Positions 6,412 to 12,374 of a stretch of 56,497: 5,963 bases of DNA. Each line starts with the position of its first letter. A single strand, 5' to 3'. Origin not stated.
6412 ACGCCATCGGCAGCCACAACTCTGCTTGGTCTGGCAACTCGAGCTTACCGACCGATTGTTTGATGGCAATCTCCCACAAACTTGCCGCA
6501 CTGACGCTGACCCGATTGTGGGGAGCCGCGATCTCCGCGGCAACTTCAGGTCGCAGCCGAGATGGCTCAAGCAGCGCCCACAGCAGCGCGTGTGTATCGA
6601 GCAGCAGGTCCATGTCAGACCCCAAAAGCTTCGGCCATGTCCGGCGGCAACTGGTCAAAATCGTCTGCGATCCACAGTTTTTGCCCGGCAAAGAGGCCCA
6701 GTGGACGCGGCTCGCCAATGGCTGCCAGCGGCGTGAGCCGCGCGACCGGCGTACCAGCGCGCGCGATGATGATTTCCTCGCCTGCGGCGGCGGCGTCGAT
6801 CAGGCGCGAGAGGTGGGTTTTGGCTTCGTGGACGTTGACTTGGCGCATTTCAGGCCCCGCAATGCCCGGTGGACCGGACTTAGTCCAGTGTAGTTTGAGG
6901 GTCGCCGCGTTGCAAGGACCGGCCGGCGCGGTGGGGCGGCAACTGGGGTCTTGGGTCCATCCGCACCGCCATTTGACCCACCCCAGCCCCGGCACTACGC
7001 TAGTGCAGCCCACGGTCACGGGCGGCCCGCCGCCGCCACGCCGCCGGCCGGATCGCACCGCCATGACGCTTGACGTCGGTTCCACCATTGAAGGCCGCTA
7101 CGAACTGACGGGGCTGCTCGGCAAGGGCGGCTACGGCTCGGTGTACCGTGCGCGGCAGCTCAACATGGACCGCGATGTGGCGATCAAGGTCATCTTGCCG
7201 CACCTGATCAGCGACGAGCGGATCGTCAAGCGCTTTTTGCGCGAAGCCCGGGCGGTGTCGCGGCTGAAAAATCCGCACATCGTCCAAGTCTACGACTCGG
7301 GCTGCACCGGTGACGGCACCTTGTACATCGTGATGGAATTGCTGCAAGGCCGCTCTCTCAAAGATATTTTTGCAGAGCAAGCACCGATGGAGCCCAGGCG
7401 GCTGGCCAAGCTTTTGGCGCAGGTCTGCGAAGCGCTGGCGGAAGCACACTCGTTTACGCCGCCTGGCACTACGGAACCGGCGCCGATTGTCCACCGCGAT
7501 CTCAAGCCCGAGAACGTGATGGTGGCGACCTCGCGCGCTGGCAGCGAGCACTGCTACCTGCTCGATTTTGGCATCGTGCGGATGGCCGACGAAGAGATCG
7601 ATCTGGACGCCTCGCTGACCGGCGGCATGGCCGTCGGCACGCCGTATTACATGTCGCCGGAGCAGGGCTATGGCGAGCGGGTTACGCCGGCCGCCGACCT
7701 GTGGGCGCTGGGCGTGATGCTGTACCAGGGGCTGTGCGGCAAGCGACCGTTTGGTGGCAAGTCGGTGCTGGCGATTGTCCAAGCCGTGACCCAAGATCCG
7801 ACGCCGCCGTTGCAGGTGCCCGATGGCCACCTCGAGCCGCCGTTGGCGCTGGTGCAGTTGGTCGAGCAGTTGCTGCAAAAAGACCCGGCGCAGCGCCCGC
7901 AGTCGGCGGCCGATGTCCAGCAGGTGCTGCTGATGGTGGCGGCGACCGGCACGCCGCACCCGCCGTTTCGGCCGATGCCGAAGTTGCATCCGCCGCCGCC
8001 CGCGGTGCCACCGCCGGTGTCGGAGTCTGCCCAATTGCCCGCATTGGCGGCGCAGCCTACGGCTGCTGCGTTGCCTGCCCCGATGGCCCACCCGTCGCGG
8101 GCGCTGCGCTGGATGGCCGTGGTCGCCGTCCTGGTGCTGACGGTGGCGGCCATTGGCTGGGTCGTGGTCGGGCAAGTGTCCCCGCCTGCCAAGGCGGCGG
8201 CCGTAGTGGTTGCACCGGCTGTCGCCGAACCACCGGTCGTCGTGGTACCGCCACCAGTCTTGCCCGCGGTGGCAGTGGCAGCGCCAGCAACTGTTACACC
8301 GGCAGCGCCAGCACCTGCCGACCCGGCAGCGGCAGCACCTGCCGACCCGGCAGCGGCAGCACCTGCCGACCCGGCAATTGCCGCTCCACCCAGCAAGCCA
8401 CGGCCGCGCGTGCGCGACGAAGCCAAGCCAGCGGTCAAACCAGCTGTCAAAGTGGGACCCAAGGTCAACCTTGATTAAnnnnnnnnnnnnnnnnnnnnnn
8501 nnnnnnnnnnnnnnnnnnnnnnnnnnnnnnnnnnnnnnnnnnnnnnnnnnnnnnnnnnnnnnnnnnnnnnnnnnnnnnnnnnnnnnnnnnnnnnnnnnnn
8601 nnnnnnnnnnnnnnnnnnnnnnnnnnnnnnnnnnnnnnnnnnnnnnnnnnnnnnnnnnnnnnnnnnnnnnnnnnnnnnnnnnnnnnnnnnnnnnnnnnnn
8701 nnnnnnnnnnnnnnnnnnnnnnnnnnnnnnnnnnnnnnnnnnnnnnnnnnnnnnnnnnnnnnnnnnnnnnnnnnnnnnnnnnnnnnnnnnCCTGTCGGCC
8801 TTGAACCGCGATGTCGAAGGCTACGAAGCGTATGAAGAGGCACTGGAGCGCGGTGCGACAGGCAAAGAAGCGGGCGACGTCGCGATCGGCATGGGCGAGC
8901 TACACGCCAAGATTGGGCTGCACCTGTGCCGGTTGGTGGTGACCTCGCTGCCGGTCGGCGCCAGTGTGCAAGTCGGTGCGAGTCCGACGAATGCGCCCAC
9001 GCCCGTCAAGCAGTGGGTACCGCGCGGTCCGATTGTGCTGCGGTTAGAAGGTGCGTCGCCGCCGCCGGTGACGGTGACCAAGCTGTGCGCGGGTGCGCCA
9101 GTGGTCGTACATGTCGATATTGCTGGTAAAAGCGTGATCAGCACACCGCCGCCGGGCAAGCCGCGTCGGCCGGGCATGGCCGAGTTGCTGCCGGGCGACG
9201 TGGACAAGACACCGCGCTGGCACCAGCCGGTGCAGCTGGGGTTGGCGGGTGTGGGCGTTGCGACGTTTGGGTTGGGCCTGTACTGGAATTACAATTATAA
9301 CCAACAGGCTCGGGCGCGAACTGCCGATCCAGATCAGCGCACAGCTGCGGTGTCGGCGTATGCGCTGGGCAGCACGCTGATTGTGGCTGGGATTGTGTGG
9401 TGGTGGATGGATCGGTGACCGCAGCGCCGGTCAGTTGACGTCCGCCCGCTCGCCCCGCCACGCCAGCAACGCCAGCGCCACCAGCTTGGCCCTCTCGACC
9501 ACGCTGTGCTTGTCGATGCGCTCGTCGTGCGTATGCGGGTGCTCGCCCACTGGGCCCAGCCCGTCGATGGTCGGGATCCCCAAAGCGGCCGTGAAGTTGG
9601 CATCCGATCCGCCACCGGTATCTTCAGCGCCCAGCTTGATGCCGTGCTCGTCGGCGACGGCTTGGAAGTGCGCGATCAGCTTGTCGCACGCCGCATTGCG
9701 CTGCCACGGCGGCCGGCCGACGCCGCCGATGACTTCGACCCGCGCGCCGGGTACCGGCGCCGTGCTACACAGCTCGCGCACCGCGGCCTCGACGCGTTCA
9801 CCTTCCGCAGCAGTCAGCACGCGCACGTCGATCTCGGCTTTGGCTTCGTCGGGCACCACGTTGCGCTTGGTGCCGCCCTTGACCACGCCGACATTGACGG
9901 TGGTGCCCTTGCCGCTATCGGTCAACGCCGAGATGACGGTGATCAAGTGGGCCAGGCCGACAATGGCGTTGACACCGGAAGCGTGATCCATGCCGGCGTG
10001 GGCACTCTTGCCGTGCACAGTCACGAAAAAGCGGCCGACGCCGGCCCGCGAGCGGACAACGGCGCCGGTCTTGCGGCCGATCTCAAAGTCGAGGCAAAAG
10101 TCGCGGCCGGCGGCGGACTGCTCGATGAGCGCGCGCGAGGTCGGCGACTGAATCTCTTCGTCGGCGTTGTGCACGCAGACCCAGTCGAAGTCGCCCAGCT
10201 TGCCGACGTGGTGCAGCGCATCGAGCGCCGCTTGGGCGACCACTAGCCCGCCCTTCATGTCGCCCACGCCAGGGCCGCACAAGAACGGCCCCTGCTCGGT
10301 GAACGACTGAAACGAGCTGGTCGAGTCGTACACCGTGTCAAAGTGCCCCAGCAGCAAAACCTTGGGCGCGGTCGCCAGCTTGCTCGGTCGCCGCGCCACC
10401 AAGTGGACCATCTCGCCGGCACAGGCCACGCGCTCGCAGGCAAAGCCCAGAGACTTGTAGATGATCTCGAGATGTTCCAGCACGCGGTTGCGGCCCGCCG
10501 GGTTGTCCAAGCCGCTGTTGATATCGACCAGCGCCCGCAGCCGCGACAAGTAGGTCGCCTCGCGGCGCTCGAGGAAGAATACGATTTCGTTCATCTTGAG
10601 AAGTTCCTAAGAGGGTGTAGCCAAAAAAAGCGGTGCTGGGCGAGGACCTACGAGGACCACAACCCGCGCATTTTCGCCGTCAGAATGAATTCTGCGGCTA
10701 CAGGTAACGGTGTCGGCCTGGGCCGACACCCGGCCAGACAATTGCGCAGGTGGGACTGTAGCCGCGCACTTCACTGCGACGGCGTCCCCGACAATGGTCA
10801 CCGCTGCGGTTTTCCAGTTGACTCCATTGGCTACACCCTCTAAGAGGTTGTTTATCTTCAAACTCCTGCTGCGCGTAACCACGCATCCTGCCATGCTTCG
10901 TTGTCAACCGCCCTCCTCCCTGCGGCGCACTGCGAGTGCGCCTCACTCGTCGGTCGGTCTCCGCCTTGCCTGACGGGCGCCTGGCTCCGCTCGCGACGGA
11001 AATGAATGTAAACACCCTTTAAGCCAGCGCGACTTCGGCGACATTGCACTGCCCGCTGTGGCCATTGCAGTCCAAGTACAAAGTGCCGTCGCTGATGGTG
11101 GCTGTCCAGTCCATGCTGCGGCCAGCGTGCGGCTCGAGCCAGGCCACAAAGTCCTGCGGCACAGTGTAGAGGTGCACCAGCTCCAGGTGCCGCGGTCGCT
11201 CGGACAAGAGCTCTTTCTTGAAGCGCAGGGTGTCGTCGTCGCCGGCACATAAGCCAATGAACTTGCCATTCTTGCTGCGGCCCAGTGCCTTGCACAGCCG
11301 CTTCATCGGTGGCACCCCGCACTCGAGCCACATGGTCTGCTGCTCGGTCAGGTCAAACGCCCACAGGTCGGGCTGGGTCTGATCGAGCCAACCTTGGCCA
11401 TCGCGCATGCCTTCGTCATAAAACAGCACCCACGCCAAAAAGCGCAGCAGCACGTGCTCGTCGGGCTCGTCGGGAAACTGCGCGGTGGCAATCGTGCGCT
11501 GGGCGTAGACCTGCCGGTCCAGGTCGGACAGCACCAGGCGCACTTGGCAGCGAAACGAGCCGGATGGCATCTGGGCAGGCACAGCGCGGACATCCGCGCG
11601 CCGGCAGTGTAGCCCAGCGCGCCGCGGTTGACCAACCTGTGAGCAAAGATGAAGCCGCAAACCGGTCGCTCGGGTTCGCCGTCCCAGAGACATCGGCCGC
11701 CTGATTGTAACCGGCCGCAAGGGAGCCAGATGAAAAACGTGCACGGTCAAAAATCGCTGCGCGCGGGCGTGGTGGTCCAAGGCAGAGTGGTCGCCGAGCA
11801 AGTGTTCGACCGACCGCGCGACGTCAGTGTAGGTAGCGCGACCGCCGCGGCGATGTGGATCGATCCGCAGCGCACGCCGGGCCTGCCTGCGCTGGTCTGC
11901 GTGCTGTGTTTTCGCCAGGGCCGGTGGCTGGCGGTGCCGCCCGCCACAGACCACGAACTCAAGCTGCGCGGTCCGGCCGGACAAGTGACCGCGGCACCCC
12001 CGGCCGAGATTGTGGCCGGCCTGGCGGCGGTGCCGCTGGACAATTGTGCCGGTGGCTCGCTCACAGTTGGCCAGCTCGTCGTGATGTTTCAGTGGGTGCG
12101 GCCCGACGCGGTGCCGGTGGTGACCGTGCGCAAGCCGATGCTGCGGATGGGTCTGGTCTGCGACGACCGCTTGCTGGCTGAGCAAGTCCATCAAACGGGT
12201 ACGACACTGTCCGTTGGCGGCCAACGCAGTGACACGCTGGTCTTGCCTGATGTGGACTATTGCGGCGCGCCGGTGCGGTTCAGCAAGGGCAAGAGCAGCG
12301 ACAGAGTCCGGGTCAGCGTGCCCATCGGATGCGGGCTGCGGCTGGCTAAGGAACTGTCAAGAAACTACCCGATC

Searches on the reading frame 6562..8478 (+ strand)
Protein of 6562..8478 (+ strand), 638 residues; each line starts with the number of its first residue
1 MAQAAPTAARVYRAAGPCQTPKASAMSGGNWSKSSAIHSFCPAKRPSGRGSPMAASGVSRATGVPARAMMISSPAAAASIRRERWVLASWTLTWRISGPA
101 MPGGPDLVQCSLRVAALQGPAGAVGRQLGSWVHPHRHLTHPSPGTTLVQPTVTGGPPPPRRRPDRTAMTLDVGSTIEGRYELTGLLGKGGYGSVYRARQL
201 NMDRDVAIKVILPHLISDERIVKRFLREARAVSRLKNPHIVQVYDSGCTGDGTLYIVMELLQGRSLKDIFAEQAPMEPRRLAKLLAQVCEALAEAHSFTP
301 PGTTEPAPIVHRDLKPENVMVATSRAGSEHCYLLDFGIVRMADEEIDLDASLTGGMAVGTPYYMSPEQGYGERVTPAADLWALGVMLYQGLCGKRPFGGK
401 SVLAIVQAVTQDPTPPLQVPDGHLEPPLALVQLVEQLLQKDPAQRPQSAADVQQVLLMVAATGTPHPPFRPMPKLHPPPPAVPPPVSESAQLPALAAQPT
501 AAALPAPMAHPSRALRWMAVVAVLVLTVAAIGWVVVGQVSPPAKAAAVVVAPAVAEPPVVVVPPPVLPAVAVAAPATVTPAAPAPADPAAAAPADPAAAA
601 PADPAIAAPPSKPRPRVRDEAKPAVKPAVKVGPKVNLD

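Call 15: search_protein_families(library=pfam, proteins=[window:6562-8478:+], max_evalue=0.01)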
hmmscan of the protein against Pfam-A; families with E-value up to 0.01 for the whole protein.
window:6562-8478:+ (638 aa): 4 families
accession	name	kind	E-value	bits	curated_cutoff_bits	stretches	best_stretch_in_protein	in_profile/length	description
PF00069.31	Pkinase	-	1.2e-44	153.1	31.7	1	180-449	1-255/263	Protein kinase domain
PF07714.23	PK_Tyr_Ser-Thr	-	5.3e-28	98.5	23.1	1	183-448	4-251/258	Protein tyrosine and serine/threonine kinase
PF01636.29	APH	-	8.5e-09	36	23.2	2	223-302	38-114/239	Phosphotransferase enzyme family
PF06293.20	Kdo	-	0.0072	16.2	21.3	0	226-336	59-166/207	Lipopolysaccharide kinase (Kdo/WaaP) family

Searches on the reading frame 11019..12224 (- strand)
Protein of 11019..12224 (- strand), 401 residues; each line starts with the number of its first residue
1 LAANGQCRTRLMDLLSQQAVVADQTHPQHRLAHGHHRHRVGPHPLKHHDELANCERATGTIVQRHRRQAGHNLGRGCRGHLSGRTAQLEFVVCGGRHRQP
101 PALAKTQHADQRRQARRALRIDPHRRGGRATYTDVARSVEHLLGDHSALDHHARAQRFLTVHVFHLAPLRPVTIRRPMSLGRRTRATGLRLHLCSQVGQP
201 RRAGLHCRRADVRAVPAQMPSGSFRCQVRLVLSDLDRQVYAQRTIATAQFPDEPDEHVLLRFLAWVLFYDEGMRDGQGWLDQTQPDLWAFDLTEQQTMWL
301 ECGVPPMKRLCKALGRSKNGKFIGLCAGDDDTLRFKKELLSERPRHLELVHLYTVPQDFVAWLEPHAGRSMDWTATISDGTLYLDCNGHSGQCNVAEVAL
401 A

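Call 15: search_protein_families(library=pfam, proteins=[window:11019-12224:-], max_evalue=0.01)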
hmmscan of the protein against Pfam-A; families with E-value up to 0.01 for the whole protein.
window:11019-12224:- (401 aa): 1 family
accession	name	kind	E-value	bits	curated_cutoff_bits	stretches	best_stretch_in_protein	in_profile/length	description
PF07152.18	YaeQ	-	1.4e-29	103.4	25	1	226-391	8-169/173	YaeQ protein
